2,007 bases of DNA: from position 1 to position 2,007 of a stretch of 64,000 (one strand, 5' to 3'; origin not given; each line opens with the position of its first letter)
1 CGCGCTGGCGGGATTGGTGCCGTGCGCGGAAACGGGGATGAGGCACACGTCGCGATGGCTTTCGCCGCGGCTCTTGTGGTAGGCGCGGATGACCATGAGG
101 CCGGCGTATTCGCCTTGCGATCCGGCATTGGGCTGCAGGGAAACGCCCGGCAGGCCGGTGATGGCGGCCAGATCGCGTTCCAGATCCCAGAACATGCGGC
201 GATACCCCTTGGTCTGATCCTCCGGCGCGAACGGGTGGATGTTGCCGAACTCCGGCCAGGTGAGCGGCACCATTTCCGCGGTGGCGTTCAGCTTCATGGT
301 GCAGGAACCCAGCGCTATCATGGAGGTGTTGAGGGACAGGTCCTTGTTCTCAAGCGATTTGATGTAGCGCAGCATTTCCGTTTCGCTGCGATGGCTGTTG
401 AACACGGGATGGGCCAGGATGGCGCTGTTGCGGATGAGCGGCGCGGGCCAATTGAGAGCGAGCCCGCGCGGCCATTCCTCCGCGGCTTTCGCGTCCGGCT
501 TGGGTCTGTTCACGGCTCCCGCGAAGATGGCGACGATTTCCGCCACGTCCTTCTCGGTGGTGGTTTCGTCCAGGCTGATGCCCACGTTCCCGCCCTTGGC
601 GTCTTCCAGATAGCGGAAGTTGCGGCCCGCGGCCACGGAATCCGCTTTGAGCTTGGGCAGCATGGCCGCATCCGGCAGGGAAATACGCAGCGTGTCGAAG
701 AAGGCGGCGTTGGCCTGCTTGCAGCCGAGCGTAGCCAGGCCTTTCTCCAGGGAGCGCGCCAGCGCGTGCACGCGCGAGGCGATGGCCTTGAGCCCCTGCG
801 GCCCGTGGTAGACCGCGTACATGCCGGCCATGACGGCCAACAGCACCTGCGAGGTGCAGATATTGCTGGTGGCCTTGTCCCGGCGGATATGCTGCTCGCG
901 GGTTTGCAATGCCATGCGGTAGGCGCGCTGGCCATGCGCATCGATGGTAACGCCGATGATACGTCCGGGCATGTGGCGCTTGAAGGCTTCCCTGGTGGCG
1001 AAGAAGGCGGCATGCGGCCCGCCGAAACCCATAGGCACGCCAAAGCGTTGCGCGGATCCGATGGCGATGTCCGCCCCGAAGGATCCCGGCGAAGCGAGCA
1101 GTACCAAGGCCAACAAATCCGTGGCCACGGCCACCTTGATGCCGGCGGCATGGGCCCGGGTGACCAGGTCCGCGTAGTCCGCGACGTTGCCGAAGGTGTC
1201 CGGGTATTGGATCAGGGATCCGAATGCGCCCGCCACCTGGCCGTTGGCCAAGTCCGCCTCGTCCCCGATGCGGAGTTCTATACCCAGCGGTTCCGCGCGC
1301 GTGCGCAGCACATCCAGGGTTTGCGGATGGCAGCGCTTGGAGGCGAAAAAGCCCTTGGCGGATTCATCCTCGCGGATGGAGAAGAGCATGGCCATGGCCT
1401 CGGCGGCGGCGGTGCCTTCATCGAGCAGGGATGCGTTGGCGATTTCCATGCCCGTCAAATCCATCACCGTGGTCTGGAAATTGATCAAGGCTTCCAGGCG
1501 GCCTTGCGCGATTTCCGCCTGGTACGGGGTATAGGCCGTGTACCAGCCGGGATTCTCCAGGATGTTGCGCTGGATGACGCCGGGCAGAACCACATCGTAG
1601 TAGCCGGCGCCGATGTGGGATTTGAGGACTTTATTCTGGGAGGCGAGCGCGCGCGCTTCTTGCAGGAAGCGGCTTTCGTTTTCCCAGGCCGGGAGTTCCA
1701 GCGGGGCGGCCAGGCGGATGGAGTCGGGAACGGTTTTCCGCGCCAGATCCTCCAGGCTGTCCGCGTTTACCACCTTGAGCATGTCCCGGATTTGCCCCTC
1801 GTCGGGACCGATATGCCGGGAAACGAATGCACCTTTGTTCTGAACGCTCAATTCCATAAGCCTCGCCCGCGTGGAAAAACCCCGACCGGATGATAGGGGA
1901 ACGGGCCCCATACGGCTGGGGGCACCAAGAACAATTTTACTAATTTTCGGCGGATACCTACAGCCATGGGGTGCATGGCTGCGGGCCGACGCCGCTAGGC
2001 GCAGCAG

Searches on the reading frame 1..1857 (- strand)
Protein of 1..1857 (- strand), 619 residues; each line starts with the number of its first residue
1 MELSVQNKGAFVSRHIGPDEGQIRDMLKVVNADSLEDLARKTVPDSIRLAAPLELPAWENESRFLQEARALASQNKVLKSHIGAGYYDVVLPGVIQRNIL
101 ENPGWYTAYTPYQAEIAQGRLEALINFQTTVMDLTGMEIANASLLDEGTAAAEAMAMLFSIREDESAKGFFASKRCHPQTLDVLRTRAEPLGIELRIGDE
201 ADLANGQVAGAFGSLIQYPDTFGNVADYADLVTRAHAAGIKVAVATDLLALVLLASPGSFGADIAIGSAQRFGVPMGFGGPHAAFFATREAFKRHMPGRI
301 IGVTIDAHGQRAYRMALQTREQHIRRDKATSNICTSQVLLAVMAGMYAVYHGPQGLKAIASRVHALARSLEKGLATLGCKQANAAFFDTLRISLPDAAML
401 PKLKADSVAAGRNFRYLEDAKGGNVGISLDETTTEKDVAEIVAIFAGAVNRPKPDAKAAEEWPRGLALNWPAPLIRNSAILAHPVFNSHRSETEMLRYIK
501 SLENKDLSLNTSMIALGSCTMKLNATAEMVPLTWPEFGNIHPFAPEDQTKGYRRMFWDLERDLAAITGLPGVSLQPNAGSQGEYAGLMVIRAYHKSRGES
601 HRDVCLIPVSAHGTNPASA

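Call 34: search_protein_families(library=pfam, proteins=[window:1-1857:-], max_evalue=0.01)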
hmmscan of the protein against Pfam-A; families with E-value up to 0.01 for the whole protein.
window:1-1857:- (619 aa): 1 family
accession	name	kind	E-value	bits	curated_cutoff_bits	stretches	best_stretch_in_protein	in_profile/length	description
PF02347.22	GDC-P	-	3.9e-175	583.3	26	1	14-445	2-429/429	Glycine cleavage system P-protein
